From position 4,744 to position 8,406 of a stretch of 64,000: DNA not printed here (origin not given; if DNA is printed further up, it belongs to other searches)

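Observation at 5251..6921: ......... homing-endonuclease intein inserted at the ATP-lid (G2 box) of topoisomerase VI subunit B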

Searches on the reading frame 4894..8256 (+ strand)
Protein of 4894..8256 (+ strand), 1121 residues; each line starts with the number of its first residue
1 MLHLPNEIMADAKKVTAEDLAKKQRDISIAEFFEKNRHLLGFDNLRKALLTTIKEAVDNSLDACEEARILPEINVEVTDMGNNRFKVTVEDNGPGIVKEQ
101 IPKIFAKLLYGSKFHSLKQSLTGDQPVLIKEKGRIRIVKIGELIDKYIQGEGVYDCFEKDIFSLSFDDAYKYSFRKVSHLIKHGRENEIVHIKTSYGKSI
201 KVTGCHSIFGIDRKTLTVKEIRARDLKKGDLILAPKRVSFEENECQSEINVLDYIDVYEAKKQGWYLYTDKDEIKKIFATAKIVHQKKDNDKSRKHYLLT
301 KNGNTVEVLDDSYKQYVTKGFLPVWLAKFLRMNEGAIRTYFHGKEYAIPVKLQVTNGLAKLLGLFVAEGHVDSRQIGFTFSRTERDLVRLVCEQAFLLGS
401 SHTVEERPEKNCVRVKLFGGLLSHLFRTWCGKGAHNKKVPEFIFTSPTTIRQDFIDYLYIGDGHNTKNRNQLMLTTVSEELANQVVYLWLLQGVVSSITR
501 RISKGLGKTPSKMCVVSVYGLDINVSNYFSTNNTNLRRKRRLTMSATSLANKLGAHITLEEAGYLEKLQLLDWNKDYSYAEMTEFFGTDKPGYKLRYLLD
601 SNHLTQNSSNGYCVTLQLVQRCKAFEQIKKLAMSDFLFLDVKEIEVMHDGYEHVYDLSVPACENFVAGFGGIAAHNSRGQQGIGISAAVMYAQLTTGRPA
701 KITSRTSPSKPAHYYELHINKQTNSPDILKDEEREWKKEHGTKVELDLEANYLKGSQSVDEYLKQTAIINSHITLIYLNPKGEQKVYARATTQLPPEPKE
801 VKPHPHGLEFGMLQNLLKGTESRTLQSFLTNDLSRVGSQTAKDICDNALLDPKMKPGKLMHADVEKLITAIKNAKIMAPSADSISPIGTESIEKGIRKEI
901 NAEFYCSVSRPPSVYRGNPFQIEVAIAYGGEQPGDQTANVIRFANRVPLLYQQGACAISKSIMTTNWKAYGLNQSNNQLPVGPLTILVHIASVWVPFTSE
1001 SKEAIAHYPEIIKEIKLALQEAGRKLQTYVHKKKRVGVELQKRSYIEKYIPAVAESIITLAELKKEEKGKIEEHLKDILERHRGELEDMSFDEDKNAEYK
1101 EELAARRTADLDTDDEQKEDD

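Call 4: search_protein_families(library=pfam, proteins=[window:4894-8256:+], max_evalue=0.1)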
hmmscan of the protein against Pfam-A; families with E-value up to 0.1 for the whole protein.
window:4894-8256:+ (1121 aa): 6 families
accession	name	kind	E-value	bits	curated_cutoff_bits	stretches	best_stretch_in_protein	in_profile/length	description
PF09239.17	Topo-VIb_trans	-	6.2e-61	205.3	24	1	879-1036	1-153/159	Topoisomerase VI B subunit, transducer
PF14890.11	Intein_splicing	-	2.6e-22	79.7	35.8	1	132-676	5-155/155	Intein splicing domain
PF14528.11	LAGLIDADG_3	-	3.4e-13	50.1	22.5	1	454-508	6-61/82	LAGLIDADG-like domain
PF02518.31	HATPase_c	-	4.8e-09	37.1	26.4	1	47-108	4-61/111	Histidine kinase-, DNA gyrase B-, and HSP90-like ATPase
PF13589.12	HATPase_c_3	-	2.2e-06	28.2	25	1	52-118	6-66/137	Histidine kinase-, DNA gyrase B-, and HSP90-like ATPase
PF05204.19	Hom_end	-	0.036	14.6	21.1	0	438-490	1-54/110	Homing endonuclease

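Call 5: search_protein_families(library=ncbifam, proteins=[window:4894-8256:+], max_evalue=0.1)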
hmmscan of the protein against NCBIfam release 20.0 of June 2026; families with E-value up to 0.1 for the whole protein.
window:4894-8256:+ (1121 aa): 26 families (the best 25 are shown)
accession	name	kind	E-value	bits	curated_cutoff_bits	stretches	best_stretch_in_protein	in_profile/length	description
NF003218.0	PRK04184.1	equivalog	2.2e-208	693.2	274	2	675-1102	108-529/539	DNA topoisomerase VI subunit B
NF011439.0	PRK14868.1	equivalog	1.5e-166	555.8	1310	3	865-1080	487-700/795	DNA topoisomerase VI subunit B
TIGR01052.1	top6b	equivalog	6.9e-163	542.6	380.7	2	675-1062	98-486/488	DNA topoisomerase VI subunit B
NF011438.0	PRK14867.1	equivalog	5.9e-105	352.1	1143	3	853-1079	431-658/659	DNA topoisomerase VI subunit B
NF011491.0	PRK14898.1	equivalog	1.6e-26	92.7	783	2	119-489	75-375/860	DNA-directed RNA polymerase subunit A''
NF045703.1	rSAM_Tes_intein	exception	1.2e-22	79.6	1700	1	121-498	157-512/1040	tetraether lipid synthase Tes, intein-containing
NF003157.0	PRK04132.1-2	equivalog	9.5e-17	60.2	1103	2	108-279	39-206/864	replication factor C small subunit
NF011287.0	PRK14698.1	equivalog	1.1e-15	56.8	1238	2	120-241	241-366/1017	V-type ATP synthase subunit A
NF005852.0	PRK07773.1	equivalog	4.6e-14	51.7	780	2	624-680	778-830/886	replicative DNA helicase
TIGR01445.1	intein_Nterm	domain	1.7e-11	44.9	24.5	1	121-209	2-82/83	intein N-terminal splicing region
NF011303.0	PRK14715.1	equivalog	1.9e-11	41.8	1585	1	120-488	896-1251/1627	DNA-directed DNA polymerase II large subunit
NF038098.1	GyrA_w_intein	exception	5.9e-09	34.4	1850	1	358-501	239-389/1232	intein-containing DNA gyrase subunit A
NF011302.0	PRK14714.1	equivalog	1.4e-08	32.8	1791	1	153-281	973-1095/1350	DNA-directed DNA polymerase II large subunit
TIGR01443.1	intein_Cterm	domain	3.2e-05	24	15.6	1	653-677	1-24/24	intein C-terminal splicing region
NF008298.1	PRK11086.1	subfamily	5.5e-05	21.8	520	1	47-107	422-480/529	DcuS/MalK family sensor histidine kinase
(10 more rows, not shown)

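Call 21: find_encoding_contigs(protein=window:4894-8256:+, flank=3000, max_places=4)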
Protein window:4894-8256:+ (1121 aa): no gene with exactly this product is on record in the collection.

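Call 48: find_encoding_contigs(protein=window:4918-8256:+, flank=2000, max_places=3)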
Protein window:4918-8256:+ (1113 aa): no gene with exactly this product is on record in the collection.
